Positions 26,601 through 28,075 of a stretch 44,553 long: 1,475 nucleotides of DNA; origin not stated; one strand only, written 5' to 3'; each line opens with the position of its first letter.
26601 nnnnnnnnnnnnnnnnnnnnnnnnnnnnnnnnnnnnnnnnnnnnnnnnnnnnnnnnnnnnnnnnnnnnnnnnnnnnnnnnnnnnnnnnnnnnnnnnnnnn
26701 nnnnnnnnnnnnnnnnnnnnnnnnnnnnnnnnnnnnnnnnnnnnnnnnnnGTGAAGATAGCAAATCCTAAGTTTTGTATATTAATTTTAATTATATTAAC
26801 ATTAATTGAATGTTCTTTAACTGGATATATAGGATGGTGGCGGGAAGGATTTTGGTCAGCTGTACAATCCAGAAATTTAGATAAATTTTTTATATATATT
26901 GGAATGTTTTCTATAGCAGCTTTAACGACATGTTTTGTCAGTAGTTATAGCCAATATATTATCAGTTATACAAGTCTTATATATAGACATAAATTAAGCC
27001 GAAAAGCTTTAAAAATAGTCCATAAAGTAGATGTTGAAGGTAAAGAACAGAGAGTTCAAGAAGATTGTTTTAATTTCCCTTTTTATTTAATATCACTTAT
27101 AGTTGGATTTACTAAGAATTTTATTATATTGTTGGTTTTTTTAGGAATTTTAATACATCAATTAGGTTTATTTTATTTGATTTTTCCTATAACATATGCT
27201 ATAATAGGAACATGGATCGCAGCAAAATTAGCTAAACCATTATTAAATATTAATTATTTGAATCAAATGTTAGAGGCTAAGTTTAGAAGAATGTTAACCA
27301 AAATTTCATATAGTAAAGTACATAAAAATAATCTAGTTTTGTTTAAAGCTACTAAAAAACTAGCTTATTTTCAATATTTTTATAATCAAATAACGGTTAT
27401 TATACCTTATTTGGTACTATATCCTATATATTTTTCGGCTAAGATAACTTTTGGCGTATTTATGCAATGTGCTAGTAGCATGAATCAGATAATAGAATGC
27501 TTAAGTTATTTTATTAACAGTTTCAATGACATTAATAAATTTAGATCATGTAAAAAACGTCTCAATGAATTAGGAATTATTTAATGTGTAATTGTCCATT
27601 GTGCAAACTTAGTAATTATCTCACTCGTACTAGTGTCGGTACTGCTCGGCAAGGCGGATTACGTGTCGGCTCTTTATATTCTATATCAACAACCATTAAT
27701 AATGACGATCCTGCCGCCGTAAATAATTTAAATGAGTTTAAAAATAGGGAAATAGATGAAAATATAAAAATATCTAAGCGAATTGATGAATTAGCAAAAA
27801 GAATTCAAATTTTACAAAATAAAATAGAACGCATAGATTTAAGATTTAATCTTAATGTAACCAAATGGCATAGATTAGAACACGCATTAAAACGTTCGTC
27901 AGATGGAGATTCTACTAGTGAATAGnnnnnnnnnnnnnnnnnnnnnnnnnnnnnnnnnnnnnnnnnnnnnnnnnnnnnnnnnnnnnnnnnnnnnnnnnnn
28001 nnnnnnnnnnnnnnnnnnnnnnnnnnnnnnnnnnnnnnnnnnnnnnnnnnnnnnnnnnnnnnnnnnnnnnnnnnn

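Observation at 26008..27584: Operon of tiny membrane/secreted peptides ending in a truncated SbmA/BacA-like transporter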

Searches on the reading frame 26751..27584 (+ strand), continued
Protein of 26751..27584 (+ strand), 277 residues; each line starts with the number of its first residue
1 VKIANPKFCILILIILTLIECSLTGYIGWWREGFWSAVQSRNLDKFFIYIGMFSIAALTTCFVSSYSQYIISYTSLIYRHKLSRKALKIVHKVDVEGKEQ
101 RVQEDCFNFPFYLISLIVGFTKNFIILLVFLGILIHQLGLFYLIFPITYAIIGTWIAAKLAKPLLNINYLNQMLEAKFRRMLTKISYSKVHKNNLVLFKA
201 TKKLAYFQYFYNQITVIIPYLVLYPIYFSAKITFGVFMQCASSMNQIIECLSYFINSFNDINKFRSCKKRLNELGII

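Call 51: search_protein_families(library=pfam, proteins=[P0100, P0101, P0109, P0099, P0102, P0106, P0121, P0129, P0075, P0088], max_evalue=0.0001)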
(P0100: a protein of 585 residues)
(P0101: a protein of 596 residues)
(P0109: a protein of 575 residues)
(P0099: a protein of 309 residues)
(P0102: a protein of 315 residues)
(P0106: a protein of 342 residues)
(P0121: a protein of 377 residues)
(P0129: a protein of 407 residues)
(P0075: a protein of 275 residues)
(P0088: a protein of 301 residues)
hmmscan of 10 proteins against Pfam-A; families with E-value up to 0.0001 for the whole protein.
P0100 (585 aa): 4 families
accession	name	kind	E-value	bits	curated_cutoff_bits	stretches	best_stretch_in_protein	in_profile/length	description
PF06472.20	ABC_membrane_2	-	2.7e-66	224.2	24.4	1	30-304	8-269/269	ABC transporter transmembrane region 2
PF05992.17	SbmA_BacA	-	5.6e-39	134.9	24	1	40-354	13-314/315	SbmA/BacA-like family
PF00005.33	ABC_tran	-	2.1e-17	64.4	25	1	395-527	3-136/137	ABC transporter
PF13191.12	AAA_16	-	2.9e-05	25.1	32.6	1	401-543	20-157/167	AAA ATPase domain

P0101 (596 aa): 3 families
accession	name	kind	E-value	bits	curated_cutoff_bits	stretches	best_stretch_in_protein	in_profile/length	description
PF06472.20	ABC_membrane_2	-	6.7e-65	219.6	24.4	1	23-300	6-269/269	ABC transporter transmembrane region 2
PF05992.17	SbmA_BacA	-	2.5e-41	142.6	24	1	26-350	5-314/315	SbmA/BacA-like family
PF00005.33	ABC_tran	-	5e-17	63.2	25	1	389-522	2-137/137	ABC transporter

P0109 (575 aa): 3 families
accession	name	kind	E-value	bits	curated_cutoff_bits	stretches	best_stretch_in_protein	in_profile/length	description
PF06472.20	ABC_membrane_2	-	1.4e-55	189.1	24.4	1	18-293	7-269/269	ABC transporter transmembrane region 2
PF05992.17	SbmA_BacA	-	1.6e-41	143.2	24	1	28-343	12-314/315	SbmA/BacA-like family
PF00005.33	ABC_tran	-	4.1e-18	66.7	25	1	392-526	1-137/137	ABC transporter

P0099 (309 aa): 2 families
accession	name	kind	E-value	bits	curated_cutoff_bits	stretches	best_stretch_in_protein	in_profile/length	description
PF05992.17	SbmA_BacA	-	5.8e-35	121.7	24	1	20-307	3-313/315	SbmA/BacA-like family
PF06472.20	ABC_membrane_2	-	1.9e-32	113.1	24.4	1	20-258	10-269/269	ABC transporter transmembrane region 2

P0102 (315 aa): 2 families
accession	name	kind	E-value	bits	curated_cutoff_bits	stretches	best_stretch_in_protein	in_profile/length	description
PF05992.17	SbmA_BacA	-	9.6e-28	98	24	1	16-309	7-314/315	SbmA/BacA-like family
PF06472.20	ABC_membrane_2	-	6.6e-23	81.9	24.4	1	14-255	13-265/269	ABC transporter transmembrane region 2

P0106 (342 aa): 2 families
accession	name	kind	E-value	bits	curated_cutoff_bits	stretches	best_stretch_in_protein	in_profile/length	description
PF05992.17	SbmA_BacA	-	1.6e-51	176.1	24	1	26-316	13-311/315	SbmA/BacA-like family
PF06472.20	ABC_membrane_2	-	9.3e-23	81.4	24.4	1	25-268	18-268/269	ABC transporter transmembrane region 2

P0121 (377 aa): 2 families
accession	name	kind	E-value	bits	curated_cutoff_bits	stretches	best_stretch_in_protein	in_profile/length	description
PF05992.17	SbmA_BacA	-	2.7e-43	149.1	24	1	48-354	14-313/315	SbmA/BacA-like family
PF06472.20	ABC_membrane_2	-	1.5e-35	123.3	24.4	1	39-304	10-268/269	ABC transporter transmembrane region 2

P0129 (407 aa): 2 families
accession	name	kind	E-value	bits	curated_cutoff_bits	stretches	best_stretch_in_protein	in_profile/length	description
PF06472.20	ABC_membrane_2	-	2e-53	181.9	24.4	1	54-330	6-269/269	ABC transporter transmembrane region 2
PF05992.17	SbmA_BacA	-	2.6e-43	149.1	24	1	58-380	3-314/315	SbmA/BacA-like family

P0075 (275 aa): 2 families
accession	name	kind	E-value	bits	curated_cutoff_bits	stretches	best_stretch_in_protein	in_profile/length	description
PF05992.17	SbmA_BacA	-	1.9e-19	70.7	24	1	8-273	14-311/315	SbmA/BacA-like family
PF06472.20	ABC_membrane_2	-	1.8e-13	51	24.4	1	5-181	16-201/269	ABC transporter transmembrane region 2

P0088 (301 aa): 2 families
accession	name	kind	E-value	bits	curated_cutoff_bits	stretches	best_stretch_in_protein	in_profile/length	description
PF05992.17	SbmA_BacA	-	6.7e-28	98.5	24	1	26-298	19-310/315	SbmA/BacA-like family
PF06472.20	ABC_membrane_2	-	7.8e-22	78.4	24.4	1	14-252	12-269/269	ABC transporter transmembrane region 2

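Call 63: list_cluster_members(proteins=[P0007, P0014, P0025, P0028, P0040, P0042, P0047])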
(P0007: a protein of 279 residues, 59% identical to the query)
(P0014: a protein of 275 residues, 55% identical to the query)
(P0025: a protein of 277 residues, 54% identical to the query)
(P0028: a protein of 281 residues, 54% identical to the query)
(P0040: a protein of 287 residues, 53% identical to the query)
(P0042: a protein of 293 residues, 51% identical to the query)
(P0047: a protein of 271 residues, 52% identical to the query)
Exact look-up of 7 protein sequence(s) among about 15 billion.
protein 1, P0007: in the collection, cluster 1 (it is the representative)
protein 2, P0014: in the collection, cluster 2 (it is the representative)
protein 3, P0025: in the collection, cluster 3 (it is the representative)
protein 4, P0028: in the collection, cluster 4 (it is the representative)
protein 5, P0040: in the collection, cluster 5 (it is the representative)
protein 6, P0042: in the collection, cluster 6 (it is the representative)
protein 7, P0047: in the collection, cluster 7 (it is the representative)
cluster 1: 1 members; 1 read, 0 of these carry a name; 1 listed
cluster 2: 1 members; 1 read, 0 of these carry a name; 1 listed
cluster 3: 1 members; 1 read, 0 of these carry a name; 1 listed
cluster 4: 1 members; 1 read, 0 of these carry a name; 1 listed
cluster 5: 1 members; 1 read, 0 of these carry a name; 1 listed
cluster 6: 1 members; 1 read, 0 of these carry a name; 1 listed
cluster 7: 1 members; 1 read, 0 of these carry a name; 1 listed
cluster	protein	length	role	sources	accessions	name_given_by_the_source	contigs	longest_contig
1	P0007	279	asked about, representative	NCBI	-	-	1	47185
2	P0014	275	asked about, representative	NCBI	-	-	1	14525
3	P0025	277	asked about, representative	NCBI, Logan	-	-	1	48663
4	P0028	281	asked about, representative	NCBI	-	-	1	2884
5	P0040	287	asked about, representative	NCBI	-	-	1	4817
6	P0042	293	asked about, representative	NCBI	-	-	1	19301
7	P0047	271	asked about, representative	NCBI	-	-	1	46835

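Call 69: search_protein_families(library=pfam, alignment_id=A4, max_evalue=0.00001)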
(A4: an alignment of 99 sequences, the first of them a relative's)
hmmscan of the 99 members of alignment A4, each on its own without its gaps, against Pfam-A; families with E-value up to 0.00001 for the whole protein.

A. member 1, L014:1054-2091:+ (346 aa): 2 families
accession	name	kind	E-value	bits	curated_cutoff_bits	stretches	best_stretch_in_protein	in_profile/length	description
PF00149.33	Metallophos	-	1.6e-10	42.2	21.5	1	1-195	1-190/191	Calcineurin-like phosphoesterase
PF12850.12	Metallophos_2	-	1.5e-07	31.9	27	1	1-214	1-133/154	Calcineurin-like phosphoesterase superfamily domain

B. families by the number of members that match (of 99 scanned): 52 families (the first 25 are shown)
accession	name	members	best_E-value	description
PF00171.27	Aldedh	3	1.2e-165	Aldehyde dehydrogenase family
PF21448.3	DNMK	3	6.2e-28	Deoxynucleotide monophosphate kinase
PF00149.33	Metallophos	3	3.8e-13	Calcineurin-like phosphoesterase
PF01818.22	Translat_reg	2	1.4e-42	Bacteriophage translational regulator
PF00136.26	DNA_pol_B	2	1.5e-33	DNA polymerase family B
PF03104.25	DNA_pol_B_exo1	2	3.8e-22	DNA polymerase family B, exonuclease domain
PF16790.10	Phage_clamp_A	2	6.8e-17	Bacteriophage clamp loader A subunit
PF00011.27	HSP20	2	1.5e-15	Hsp20/alpha crystallin family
PF12850.12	Metallophos_2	2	1.5e-07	Calcineurin-like phosphoesterase superfamily domain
PF06941.18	NT5C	2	4.5e-07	5' nucleotidase, deoxy (Pyrimidine), cytosolic type C protein (NT5C)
PF07068.17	Gp23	1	1e-139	Major capsid protein Gp23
PF02867.20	Ribonuc_red_lgC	1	6.5e-113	Ribonucleotide reductase, barrel domain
PF00476.26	DNA_pol_A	1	3.9e-75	DNA polymerase family A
PF00587.30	tRNA-synt_2b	1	4.5e-50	tRNA synthetase class II core domain (G, H, P, S and T)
PF06508.19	QueC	1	3.2e-47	Queuosine biosynthesis protein QueC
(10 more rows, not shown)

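Call 78: find_related_loci(query=A1, collection=metagenome_contigs, flank=3000)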
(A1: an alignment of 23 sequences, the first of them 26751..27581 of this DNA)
Query A1 (277 aa) in metagenome_contigs; peptide patterns used: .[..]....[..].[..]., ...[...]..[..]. (x = any residue, [..] = any of these).
600 stretches matched a pattern (row limit reached: there are more); 500 encode a relative of the query (tblastn E <= 1e-3); the best 80 are kept; 80 distinct loci.
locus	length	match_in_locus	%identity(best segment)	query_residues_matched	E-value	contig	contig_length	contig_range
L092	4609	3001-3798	39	10-277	5e-56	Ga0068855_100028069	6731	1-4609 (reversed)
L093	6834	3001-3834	29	30-273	7e-27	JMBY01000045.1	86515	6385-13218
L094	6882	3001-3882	27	10-273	8e-27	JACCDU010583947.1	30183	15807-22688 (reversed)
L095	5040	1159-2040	27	10-273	5e-26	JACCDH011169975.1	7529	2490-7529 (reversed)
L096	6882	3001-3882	28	10-273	3e-26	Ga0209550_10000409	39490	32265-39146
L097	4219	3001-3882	27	10-273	3e-25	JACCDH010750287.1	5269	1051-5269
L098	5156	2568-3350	28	39-273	9e-25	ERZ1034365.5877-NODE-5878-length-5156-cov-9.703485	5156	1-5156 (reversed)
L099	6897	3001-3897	27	9-273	8e-25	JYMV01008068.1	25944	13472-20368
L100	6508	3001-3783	26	39-273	3e-24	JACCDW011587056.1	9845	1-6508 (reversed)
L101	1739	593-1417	26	30-273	2e-24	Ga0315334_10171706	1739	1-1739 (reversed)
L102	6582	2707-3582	27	10-273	6e-24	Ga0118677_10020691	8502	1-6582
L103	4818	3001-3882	27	11-273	1e-23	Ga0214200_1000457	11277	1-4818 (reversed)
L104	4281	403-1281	26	8-273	3e-23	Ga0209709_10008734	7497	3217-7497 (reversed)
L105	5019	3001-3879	28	8-273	4e-23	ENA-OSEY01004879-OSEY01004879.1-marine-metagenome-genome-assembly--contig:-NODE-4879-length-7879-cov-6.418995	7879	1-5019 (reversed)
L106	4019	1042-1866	26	30-273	4e-23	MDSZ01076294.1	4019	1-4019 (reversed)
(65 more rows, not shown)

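Call 79: search_protein_families(library=ncbifam, proteins=[L020:3956-4927:+, L024:3941-4912:+, L031:3620-4657:+, L060:3797-4768:+, L033:3887-4954:+, L008:3989-4807:+, L006:3980-4795:+, P0100], max_evalue=0.00001)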
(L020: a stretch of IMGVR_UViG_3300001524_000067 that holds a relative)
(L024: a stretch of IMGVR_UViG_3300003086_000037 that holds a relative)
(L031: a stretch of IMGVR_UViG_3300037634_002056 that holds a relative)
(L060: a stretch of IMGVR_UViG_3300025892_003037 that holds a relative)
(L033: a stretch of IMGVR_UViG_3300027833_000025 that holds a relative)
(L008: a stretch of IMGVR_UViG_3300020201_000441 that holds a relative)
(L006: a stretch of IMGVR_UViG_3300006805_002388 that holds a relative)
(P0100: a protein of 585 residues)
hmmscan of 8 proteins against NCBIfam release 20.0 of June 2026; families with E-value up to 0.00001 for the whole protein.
L020:3956-4927:+ (323 aa): 2 families
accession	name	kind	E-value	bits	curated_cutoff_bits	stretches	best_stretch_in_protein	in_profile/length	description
NF009036.0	PRK12369.1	equivalog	1.3e-89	300.8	385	1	1-322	1-324/326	putative transporter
NF008306.0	PRK11098.1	equivalog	8.4e-65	219.6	492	1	13-321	87-398/413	peptide antibiotic transporter SbmA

L024:3941-4912:+ (323 aa): 2 families
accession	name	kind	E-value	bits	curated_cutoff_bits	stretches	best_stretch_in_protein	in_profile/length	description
NF009036.0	PRK12369.1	equivalog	4.4e-90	302.3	385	1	1-322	1-324/326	putative transporter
NF008306.0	PRK11098.1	equivalog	5.3e-66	223.6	492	1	17-321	92-398/413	peptide antibiotic transporter SbmA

L031:3620-4657:+ (345 aa): 2 families
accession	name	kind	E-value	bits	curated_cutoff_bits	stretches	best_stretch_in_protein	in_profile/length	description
NF009036.0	PRK12369.1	equivalog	3.4e-86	289.6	385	1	1-337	1-323/326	putative transporter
NF008306.0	PRK11098.1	equivalog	8.1e-70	236.2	492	1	14-340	88-401/413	peptide antibiotic transporter SbmA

L060:3797-4768:+ (323 aa): 2 families
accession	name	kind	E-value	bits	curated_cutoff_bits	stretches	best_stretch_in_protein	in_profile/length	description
NF008306.0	PRK11098.1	equivalog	2.1e-124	416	492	1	3-322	80-398/413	peptide antibiotic transporter SbmA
NF009036.0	PRK12369.1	equivalog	1.6e-122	408.9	385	1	1-322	1-323/326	putative transporter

L033:3887-4954:+ (355 aa): 2 families
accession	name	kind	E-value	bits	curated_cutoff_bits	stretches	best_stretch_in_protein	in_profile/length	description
NF009036.0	PRK12369.1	equivalog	7e-91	305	385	1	1-333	1-322/326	putative transporter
NF008306.0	PRK11098.1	equivalog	3.7e-70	237.3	492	1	16-342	92-406/413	peptide antibiotic transporter SbmA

L008:3989-4807:+ (272 aa): 2 families
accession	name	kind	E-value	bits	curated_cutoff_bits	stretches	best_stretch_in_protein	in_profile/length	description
NF009036.0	PRK12369.1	equivalog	5.8e-21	75.2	385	1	25-269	39-318/326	putative transporter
NF008306.0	PRK11098.1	equivalog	1.4e-11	44.4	492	1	25-269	115-393/413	peptide antibiotic transporter SbmA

L006:3980-4795:+ (271 aa): 2 families
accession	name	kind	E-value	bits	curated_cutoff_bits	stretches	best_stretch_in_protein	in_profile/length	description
NF009036.0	PRK12369.1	equivalog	1.4e-22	80.5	385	1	13-268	27-318/326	putative transporter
NF008306.0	PRK11098.1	equivalog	1.2e-14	54.4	492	1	35-268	132-393/413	peptide antibiotic transporter SbmA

P0100 (585 aa): 150 families (the best 25 are shown)
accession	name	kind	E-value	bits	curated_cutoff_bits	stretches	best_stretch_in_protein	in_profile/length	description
TIGR00954.1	3a01203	subfamily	2.6e-71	241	918.9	1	35-571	95-653/660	peroxysomal long chain fatty acyl transporter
NF009036.0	PRK12369.1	equivalog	7.9e-44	150.3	385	1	35-355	15-323/326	putative transporter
NF008306.0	PRK11098.1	equivalog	3.7e-34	118.7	492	1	16-362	75-405/413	peptide antibiotic transporter SbmA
TIGR02857.1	CydD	equivalog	1.4e-31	110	435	1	342-562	286-521/529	thiol reductant ABC exporter subunit CydD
TIGR02868.1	CydC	equivalog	6.8e-29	100.9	329.05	1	328-558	288-530/530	thiol reductant ABC exporter subunit CydC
TIGR03375.1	type_I_sec_LssB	subfamily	1.1e-26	93.3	693.1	1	189-563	282-667/696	type I secretion system permease/ATPase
TIGR03797.1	NHLM_micro_ABC2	equivalog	4.8e-25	88.2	709.4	2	149-425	230-501/686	NHLP bacteriocin export ABC transporter permease/ATPase subunit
NF008379.0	PRK11174.1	equivalog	2e-24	86.2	684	1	343-557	320-543/588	heme ABC transporter permease/ATP-binding protein CydD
NF040873.1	AztA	equivalog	3e-22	79.1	220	1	389-568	4-189/191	zinc ABC transporter ATP-binding protein AztA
TIGR03796.1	NHLM_micro_ABC1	equivalog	3.2e-22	78.5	853.3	1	278-557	377-671/710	NHLP family bacteriocin export ABC transporter peptidase/permease/ATPase subunit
NF008364.0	PRK11160.1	equivalog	3.1e-21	75.6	630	1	325-559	292-536/575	heme ABC transporter ATP-binding protein/permease CydC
TIGR02203.1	MsbA_lipidA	equivalog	4.9e-20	71.5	602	1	206-558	167-529/572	lipid A export permease/ATP-binding protein MsbA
TIGR01842.1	type_I_sec_PrtD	subfamily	2.5e-19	69.2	510.15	1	306-564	253-520/544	type I secretion system permease/ATPase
TIGR02204.1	MsbA_rel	hypoth_equivalog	2.9e-19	69.2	780.4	1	274-558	238-535/576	ABC transporter, permease/ATP-binding protein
NF010068.0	PRK13548.1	equivalog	1.3e-18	67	261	1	375-550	4-194/261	heme ABC transporter ATP-binding protein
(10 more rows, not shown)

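Call 84: fold_search(model_id=the predicted structure, library=viral)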
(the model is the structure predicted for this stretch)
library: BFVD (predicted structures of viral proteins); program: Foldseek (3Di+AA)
matches with E <= 10: 142; with E <= 0.001: 6
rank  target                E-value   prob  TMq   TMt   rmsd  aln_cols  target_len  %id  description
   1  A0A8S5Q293            3.5e-05  1.00  0.71  0.38   5.3       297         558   13  ABC-type multidrug transport system, ATPase and permease component [Myoviridae sp. ctMYT7]
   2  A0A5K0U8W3            7.4e-05  1.00  0.65  0.30   7.0       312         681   12  ABC transporter domain-containing protein [Yasminevirus sp. GU-2018]
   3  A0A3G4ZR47            3.4e-04  1.00  0.68  0.38   5.6       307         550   13  ABC transporter [Terrestrivirus sp.]
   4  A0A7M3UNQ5            4.6e-04  1.00  0.68  0.38   5.4       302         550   11  ABC transporter domain-containing protein [Pyramimonas orientalis virus]
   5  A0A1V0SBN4            5.5e-04  1.00  0.60  0.34   6.5       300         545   14  ABC transporter [Catovirus CTV1]
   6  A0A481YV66            6.6e-04  1.00  0.60  0.34   5.8       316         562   10  ABC transporter [Marseillevirus LCMAC103]
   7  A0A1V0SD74            1.9e-03  1.00  0.68  0.38   4.9       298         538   13  ABC transporter [Indivirus ILV1]
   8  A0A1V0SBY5            2.0e-03  1.00  0.68  0.66   4.7       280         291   10  Uncharacterized protein [Catovirus CTV1]
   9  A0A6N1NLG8            3.5e-03  1.00  0.68  0.37   5.7       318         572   12  ABC-type multidrug transport system [Tupanvirus soda lake]
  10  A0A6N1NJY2            2.6e-02  1.00  0.36  0.22  11.1       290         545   12  Zinc ABC transporter ATP-binding protein [Tupanvirus soda lake]
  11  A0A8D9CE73            3.1e-02  0.87  0.26  0.20  38.0       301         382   11  Uncharacterized protein [uncultured marine phage]
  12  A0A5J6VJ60            2.1e-01  0.98  0.48  0.27   8.8       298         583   14  ABC transporter [Megaviridae environmental sample]
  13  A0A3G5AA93            4.3e-01  0.85  0.40  0.24   9.4       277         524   14  Putative ATP-dependent transporter [Hyperionvirus sp.]
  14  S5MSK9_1              5.9e-01  0.18  0.19  0.06  35.4       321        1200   10  Tail fiber protein [Bacillus phage JL]
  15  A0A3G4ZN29            9.2e-01  0.10  0.15  0.17  22.4       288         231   10  TLC domain-containing protein [Terrestrivirus sp.]
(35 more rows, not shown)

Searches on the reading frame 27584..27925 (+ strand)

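Call 4: search_protein_families(library=pfam, proteins=[window:27584-27925:+], max_evalue=1)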
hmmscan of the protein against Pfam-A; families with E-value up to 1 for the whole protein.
window:27584-27925:+ (113 aa): 6 families
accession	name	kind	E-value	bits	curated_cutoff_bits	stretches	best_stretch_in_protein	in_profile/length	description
PF00261.25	Tropomyosin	-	0.011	15.6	38.6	1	62-104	115-157/242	Tropomyosin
PF15704.10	Mt_ATP_synt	-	0.032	14.6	27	1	30-106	33-106/188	Mitochondrial ATP synthase subunit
PF17481.7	Phage_sheath_domII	-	0.045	14.7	31.4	1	17-72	15-68/98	Phage tail sheath protein beta-sandwich domain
PF04899.17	MbeD_MobD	-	0.082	13.5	21.6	1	47-84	31-68/70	MbeD/MobD like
PF06698.16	DUF1192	-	0.15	12.7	25.5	1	67-85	22-40/58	Protein of unknown function (DUF1192)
PF10152.14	CCDC53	-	0.16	12.9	24.6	1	46-93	9-53/147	Subunit CCDC53 of WASH complex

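Call 7: search_protein_families(library=phrogs, proteins=[window:27584-27925:+], max_evalue=0.01)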
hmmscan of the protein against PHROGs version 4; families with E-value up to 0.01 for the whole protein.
window:27584-27925:+ (113 aa): 1 family
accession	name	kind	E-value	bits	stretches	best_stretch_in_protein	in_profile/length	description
phrog_37426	-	unknown function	0.0096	17.1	0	58-110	45-97/144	-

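Call 8: search_protein_families(library=ncbifam, proteins=[window:27584-27925:+], max_evalue=0.1)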
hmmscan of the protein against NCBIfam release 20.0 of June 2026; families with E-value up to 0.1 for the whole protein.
window:27584-27925:+ (113 aa): 1 family
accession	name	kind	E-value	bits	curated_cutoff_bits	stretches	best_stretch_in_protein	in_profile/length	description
NF053525.1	thylo_ssr2422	subfamily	0.081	13.4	38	0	54-89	11-47/77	ssr2422 family thylakoid membrane protein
